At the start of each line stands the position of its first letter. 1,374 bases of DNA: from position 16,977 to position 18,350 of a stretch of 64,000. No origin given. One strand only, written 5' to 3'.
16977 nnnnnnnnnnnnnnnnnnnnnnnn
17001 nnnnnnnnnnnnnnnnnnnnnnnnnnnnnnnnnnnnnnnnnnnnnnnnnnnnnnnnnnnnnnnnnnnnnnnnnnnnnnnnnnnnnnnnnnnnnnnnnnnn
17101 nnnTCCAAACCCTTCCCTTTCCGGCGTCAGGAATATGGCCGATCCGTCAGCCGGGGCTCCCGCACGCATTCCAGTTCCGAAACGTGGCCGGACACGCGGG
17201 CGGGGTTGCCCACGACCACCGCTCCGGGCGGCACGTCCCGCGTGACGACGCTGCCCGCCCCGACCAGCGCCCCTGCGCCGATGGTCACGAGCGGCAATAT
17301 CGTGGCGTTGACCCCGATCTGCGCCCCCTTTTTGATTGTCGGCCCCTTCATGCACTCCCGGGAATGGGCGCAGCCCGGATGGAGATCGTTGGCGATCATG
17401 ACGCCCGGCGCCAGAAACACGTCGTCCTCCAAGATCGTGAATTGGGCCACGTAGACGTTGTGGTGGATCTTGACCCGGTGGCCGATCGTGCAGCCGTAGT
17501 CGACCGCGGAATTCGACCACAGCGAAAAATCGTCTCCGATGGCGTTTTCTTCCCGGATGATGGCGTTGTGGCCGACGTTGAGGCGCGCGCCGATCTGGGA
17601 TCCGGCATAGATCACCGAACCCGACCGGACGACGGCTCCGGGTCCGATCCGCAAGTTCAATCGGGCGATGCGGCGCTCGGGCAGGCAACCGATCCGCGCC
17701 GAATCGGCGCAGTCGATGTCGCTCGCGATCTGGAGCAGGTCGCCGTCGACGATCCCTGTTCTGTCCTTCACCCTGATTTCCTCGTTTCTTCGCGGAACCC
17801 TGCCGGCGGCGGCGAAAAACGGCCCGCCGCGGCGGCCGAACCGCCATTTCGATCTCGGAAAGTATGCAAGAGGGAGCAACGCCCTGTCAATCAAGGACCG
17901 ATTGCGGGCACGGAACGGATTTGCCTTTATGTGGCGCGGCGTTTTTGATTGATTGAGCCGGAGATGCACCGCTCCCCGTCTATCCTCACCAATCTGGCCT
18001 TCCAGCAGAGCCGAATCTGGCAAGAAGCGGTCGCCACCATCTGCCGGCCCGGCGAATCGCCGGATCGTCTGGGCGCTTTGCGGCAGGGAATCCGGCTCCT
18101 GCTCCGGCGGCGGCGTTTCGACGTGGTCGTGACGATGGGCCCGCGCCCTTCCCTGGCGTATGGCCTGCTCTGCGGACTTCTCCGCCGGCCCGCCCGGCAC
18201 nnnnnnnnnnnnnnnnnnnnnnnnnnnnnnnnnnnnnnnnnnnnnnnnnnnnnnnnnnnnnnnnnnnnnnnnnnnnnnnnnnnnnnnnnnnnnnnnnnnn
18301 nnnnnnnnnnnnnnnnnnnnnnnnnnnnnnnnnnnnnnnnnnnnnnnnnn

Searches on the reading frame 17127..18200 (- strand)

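Call 41: search_protein_families(library=pfam, proteins=[window:17127-18200:-], max_evalue=0.001)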
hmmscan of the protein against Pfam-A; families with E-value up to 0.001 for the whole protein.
window:17127-18200:- (357 aa): 3 families
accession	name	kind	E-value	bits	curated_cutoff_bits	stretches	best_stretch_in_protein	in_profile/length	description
PF00132.30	Hexapep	-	8e-19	66.9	27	4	286-321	1-36/36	Bacterial transferase hexapeptide (six repeats)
PF25084.1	LbH_EIF2B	-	1.3e-07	32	54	1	183-268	22-104/105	EIF2B subunit epsilon LbH domain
PF14602.12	Hexapep_2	-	2e-05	24.7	27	0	293-321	8-34/34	Hexapeptide repeat of succinyl-transferase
